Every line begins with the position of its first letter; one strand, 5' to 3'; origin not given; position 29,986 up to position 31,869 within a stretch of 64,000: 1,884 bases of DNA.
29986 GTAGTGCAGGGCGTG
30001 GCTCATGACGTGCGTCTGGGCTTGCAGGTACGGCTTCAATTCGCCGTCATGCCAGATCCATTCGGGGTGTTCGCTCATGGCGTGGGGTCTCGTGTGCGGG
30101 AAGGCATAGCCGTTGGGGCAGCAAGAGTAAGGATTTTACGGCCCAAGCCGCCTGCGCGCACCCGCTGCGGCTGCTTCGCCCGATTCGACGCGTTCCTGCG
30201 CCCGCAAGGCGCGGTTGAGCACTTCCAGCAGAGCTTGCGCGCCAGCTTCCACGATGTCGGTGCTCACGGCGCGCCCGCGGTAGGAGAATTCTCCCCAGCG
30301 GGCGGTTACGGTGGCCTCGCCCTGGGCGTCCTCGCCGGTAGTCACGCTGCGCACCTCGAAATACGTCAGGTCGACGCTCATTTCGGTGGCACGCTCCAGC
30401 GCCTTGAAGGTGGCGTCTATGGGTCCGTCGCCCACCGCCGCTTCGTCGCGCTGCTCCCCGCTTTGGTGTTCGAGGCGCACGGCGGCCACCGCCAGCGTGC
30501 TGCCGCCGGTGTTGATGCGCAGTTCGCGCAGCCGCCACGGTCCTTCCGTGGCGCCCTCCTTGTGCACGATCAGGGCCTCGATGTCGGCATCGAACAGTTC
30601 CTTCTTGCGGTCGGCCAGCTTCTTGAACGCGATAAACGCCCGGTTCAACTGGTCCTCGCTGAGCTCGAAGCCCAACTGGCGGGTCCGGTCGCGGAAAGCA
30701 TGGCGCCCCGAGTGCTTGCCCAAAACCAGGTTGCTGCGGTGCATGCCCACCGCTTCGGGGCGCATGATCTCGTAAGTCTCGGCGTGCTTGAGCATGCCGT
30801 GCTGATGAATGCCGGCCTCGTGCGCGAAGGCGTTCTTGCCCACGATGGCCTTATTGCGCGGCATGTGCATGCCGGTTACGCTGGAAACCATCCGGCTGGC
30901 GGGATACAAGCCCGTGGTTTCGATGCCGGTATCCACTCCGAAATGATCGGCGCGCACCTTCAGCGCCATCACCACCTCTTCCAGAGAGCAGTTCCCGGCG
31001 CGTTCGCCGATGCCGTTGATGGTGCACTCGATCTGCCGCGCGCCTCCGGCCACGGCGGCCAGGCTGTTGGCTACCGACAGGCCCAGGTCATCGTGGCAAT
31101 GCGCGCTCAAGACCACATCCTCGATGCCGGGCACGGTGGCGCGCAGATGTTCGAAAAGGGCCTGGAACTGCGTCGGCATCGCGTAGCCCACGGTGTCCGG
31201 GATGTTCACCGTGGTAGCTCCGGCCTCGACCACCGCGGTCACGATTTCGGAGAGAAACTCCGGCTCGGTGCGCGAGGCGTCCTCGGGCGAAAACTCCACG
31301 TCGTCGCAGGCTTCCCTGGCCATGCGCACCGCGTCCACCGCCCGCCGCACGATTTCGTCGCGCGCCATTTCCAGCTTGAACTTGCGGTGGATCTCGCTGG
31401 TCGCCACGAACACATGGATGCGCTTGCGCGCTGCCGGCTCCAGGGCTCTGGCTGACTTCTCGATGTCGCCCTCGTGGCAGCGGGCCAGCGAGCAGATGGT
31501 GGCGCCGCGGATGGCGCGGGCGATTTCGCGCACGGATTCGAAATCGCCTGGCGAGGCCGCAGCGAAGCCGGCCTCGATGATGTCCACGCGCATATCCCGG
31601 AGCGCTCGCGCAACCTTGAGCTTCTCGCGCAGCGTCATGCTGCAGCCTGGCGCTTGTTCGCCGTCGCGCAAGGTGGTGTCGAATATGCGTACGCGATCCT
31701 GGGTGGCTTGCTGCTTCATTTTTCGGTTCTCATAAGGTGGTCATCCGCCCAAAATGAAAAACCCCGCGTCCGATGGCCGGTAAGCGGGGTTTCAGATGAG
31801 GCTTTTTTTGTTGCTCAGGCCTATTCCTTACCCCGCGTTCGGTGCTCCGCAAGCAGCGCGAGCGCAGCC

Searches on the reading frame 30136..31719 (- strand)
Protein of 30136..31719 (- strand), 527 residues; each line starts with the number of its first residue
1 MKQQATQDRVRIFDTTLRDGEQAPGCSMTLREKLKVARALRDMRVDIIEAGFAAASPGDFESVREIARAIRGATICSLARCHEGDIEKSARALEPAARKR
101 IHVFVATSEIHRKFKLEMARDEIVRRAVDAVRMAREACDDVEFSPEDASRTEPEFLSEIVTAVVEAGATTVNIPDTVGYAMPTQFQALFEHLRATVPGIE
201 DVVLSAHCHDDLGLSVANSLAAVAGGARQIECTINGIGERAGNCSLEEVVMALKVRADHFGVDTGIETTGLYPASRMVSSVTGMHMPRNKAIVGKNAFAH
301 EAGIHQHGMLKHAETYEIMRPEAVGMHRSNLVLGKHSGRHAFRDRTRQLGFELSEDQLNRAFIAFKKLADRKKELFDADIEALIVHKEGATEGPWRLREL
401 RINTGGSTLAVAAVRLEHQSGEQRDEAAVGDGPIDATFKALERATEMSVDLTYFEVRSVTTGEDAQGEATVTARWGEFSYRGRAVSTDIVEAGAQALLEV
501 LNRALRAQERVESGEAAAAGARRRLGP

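Call 21: search_protein_families(library=pfam, proteins=[window:30136-31719:-], max_evalue=0.00001)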
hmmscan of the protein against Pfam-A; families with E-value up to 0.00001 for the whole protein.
window:30136-31719:- (527 aa): 3 families
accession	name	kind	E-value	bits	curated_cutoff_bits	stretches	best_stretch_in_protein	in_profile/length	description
PF00682.25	HMGL-like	-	2.6e-96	322.5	29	1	9-278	1-260/260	HMGL-like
PF22617.1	HCS_D2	-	5.7e-33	113.6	27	1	292-373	1-82/82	Homocitrate synthase post-HMGL domain-like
PF08502.15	LeuA_dimer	-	3.2e-31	108.4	24.9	1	374-505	1-131/131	LeuA allosteric (dimerisation) domain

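Call 45: find_homologous_proteins(query=window:30136-31719:-, max_evalue=1e-50)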
Query window:30136-31719:- (527 aa): 8000 proteins with E <= 1e-50 among 8000 candidates; the best 120 are listed.
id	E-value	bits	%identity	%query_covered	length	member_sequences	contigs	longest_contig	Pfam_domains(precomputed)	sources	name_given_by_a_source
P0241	0.0e+0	1076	93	100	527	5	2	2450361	PF22617.2,PF00682.26,PF08502.16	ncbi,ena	ncbi:2-isopropylmalate synthase [Candidatus Foliamicus sp.]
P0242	0.0e+0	1070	92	100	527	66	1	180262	PF22617.2,PF00682.26,PF08502.16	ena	-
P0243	0.0e+0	1059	91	100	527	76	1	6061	PF22617.2,PF00682.26,PF08502.16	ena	-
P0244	0.0e+0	1046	90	100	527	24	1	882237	PF22617.2,PF00682.26,PF08502.16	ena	-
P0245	1.3e-244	831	73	96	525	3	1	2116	PF22617.2,PF00682.26,PF08502.16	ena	-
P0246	5.7e-244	828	72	98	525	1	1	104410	PF22617.2,PF00682.26,PF08502.16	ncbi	-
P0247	3.4e-242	823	72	97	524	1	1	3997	PF22617.2,PF00682.26,PF08502.16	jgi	-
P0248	3.8e-242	822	72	98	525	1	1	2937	PF22617.2,PF00682.26,PF08502.16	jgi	-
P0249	1.1e-240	818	72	96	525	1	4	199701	PF22617.2,PF00682.26,PF08502.16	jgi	jgi:2-isopropylmalate synthase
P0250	2.0e-240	817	72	96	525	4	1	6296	PF22617.2,PF00682.26,PF08502.16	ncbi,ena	-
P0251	3.0e-240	816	72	96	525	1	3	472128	PF22617.2,PF00682.26,PF08502.16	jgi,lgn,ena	-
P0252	6.9e-240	815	70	98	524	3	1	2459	PF22617.2,PF00682.26,PF08502.16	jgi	jgi:2-isopropylmalate synthase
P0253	7.3e-240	815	72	96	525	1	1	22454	PF22617.2,PF00682.26,PF08502.16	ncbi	-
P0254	4.6e-239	812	71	96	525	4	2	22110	PF22617.2,PF00682.26,PF08502.16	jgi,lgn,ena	jgi:2-isopropylmalate synthase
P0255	1.7e-238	810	71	98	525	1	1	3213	PF22617.2,PF00682.26,PF08502.16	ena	-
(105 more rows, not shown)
